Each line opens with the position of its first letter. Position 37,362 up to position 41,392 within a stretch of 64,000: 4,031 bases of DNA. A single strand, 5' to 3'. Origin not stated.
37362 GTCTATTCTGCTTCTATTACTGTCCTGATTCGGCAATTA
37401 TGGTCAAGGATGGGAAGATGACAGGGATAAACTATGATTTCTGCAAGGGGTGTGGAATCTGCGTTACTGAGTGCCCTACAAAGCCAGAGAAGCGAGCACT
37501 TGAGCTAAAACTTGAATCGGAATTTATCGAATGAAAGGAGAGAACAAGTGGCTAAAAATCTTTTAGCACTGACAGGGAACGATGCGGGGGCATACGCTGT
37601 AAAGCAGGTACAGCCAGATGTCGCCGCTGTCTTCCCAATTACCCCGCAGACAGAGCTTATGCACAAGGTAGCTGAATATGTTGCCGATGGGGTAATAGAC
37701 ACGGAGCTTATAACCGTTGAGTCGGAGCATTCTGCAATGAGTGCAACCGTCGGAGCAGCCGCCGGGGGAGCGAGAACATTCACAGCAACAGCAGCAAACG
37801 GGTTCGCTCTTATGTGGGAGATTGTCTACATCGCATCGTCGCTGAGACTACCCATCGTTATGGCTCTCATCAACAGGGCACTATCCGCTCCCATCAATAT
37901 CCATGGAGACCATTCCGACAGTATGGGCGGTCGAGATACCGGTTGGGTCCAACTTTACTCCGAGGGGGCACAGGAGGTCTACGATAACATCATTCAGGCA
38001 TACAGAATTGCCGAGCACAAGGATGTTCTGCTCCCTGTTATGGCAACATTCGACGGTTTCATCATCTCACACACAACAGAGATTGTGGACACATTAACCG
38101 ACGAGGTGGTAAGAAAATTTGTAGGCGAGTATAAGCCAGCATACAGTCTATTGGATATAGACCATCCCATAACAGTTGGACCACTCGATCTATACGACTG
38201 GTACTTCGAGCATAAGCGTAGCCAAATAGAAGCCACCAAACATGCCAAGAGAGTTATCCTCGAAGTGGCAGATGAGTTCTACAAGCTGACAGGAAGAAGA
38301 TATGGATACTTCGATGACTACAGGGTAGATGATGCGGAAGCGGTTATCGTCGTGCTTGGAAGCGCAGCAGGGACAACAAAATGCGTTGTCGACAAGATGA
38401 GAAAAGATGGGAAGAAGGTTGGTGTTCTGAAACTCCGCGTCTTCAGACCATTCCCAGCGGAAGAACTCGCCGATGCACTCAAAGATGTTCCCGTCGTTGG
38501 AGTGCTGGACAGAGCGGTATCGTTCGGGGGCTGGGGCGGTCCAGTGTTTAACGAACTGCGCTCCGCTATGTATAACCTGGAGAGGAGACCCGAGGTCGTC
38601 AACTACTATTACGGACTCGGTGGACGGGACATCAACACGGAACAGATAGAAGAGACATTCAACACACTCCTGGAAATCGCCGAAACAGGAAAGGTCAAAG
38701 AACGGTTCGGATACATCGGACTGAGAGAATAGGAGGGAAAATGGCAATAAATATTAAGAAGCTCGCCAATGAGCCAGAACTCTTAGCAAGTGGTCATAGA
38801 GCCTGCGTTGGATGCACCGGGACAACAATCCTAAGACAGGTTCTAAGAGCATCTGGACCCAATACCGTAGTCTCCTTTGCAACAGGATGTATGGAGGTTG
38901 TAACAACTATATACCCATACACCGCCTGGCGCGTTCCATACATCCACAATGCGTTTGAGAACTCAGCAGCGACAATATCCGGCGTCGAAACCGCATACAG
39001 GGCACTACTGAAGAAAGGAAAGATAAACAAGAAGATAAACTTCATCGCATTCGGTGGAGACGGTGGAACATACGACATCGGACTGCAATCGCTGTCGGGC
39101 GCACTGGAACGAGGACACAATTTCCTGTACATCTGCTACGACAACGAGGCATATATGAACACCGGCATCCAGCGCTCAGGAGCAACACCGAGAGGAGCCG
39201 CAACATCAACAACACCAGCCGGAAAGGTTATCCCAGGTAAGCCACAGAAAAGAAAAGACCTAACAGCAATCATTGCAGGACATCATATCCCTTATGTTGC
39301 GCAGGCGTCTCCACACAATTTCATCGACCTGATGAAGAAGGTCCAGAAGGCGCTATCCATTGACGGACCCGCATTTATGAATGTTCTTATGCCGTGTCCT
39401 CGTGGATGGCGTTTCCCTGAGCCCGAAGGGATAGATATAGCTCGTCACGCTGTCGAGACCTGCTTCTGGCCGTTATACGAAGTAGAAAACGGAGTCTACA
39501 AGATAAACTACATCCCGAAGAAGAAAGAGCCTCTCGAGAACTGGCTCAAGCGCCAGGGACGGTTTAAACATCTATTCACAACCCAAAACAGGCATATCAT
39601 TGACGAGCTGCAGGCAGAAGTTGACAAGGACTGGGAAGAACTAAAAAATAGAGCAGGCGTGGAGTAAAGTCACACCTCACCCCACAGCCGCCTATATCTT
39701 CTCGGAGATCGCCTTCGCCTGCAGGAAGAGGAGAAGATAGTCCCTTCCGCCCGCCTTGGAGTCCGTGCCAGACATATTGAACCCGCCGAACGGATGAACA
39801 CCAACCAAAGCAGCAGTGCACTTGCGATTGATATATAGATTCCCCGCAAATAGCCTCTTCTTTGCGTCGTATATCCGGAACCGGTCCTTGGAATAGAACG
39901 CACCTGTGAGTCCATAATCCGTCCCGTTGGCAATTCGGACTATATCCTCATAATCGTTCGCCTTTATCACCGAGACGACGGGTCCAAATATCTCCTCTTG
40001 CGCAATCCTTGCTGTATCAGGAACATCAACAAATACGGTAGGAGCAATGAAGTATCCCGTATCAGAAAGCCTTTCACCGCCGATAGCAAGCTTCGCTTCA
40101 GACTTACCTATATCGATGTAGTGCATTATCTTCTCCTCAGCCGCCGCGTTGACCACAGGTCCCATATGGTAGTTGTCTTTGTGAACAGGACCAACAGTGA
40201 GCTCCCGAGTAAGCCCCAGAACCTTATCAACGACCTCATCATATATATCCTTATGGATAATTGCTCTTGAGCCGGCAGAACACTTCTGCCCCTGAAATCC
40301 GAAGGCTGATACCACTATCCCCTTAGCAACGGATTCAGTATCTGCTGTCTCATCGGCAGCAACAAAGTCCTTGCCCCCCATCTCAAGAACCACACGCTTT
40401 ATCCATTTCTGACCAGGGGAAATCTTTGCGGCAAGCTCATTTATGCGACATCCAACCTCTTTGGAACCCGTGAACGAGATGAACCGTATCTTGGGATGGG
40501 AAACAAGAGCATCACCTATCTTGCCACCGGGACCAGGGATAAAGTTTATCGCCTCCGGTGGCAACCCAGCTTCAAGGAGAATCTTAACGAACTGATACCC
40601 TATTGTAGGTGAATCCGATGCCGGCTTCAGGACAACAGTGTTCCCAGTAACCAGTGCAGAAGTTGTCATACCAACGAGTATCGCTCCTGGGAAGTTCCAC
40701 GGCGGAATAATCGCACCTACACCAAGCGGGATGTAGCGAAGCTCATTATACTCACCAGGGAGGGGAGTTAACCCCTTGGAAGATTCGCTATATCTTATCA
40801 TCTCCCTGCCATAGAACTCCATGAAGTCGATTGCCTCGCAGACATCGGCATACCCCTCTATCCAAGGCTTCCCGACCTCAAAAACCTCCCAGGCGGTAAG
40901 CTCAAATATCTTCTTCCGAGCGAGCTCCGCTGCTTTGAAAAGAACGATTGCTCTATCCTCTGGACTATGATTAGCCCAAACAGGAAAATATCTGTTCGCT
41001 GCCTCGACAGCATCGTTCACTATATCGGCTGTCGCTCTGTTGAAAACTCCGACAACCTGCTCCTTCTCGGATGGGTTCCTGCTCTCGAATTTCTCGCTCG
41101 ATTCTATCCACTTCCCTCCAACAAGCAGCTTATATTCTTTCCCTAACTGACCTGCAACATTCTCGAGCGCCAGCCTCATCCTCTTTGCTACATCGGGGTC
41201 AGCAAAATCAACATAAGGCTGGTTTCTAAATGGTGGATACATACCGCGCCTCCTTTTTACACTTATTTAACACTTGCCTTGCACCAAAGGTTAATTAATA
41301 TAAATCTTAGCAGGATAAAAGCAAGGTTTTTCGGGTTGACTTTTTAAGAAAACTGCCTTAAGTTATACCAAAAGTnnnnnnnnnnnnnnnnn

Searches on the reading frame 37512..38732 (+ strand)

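Call 10: search_protein_families(library=pfam, proteins=[window:37512-38732:+], max_evalue=0.001)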
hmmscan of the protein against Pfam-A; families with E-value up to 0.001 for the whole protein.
window:37512-38732:+ (406 aa): 3 families
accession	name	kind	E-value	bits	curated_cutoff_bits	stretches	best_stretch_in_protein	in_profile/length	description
PF01855.24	POR_N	-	5.5e-74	249.2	27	1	29-252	2-229/231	Pyruvate flavodoxin/ferredoxin oxidoreductase, thiamine diP-bdg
PF17147.9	PFOR_II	-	1.5e-31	109.2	27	1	275-379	1-102/102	Pyruvate:ferredoxin oxidoreductase core domain II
PF02780.25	Transketolase_C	-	0.00021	21.6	25.9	1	273-361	8-97/124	Transketolase, C-terminal domain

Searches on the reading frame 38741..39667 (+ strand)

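Call 10: search_protein_families(library=pfam, proteins=[window:38741-39667:+], max_evalue=0.001)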
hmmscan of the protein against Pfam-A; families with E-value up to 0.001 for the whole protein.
window:38741-39667:+ (308 aa): 1 family
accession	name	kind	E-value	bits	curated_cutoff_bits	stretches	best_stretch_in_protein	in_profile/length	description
PF02775.26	TPP_enzyme_C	-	4.7e-19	69.1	21.9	1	48-215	2-151/151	Thiamine pyrophosphate enzyme, C-terminal TPP binding domain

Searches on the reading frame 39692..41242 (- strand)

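Call 10: search_protein_families(library=pfam, proteins=[window:39692-41242:-], max_evalue=0.001)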
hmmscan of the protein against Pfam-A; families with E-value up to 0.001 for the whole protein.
window:39692-41242:- (516 aa): 1 family
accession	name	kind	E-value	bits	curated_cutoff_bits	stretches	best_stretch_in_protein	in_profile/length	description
PF00171.27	Aldedh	-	6.6e-139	463.8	23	1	45-512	1-461/461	Aldehyde dehydrogenase family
